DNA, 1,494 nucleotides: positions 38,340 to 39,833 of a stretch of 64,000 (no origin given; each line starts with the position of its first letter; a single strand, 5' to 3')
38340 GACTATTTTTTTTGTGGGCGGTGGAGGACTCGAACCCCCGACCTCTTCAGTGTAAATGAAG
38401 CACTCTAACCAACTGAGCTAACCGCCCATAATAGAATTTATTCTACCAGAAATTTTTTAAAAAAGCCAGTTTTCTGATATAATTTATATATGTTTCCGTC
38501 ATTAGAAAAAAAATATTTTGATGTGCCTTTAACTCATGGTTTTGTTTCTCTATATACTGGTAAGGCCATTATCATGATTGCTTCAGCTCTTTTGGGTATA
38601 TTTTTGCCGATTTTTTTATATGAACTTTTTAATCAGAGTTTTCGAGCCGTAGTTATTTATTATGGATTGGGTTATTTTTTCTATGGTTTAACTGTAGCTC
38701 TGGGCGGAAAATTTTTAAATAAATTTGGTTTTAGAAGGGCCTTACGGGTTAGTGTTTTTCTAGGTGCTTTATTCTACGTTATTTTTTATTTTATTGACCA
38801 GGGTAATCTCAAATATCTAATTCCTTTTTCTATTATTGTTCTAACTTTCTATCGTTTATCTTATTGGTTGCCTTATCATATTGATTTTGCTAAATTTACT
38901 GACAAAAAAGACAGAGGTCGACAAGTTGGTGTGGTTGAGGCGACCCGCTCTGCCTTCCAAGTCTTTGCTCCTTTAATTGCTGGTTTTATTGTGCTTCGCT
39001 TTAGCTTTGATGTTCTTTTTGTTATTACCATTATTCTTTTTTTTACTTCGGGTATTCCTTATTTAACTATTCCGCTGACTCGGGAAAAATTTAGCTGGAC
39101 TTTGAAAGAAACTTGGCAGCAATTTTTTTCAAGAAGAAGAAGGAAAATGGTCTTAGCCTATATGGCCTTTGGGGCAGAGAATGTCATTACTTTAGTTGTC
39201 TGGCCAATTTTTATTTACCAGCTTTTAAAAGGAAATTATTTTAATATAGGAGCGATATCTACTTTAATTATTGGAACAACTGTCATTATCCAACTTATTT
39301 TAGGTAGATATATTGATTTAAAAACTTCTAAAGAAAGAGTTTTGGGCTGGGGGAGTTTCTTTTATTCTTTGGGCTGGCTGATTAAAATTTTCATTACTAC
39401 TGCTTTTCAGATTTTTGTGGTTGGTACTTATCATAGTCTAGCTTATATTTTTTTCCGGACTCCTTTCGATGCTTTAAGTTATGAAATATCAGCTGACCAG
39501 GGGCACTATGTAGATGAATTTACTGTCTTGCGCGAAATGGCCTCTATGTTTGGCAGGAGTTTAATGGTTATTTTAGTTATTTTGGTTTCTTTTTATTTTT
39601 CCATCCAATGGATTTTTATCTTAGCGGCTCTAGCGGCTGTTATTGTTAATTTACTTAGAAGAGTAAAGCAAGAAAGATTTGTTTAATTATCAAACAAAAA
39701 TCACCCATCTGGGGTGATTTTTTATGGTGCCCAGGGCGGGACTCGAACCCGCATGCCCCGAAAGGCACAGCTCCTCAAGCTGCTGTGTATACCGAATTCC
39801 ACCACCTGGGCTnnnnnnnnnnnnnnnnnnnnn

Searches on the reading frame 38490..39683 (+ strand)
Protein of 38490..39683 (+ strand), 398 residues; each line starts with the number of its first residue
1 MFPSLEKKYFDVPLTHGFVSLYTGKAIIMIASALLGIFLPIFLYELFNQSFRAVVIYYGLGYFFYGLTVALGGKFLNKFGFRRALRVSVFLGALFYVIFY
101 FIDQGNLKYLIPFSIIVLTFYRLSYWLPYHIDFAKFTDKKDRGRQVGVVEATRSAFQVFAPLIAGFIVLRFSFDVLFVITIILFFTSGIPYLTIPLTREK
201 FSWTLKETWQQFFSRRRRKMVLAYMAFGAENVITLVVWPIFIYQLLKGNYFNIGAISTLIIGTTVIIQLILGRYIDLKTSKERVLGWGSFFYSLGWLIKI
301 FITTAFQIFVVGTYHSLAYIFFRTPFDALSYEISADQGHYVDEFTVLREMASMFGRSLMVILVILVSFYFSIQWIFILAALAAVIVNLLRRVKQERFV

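Call 4: search_protein_families(library=pfam, proteins=[window:38490-39683:+], max_evalue=0.1)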
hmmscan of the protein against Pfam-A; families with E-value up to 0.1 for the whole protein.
window:38490-39683:+ (398 aa): 1 family
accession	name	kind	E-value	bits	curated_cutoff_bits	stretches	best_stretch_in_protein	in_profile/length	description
PF07690.21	MFS_1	-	1.6e-20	73.8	33.4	2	24-227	4-214/347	Major Facilitator Superfamily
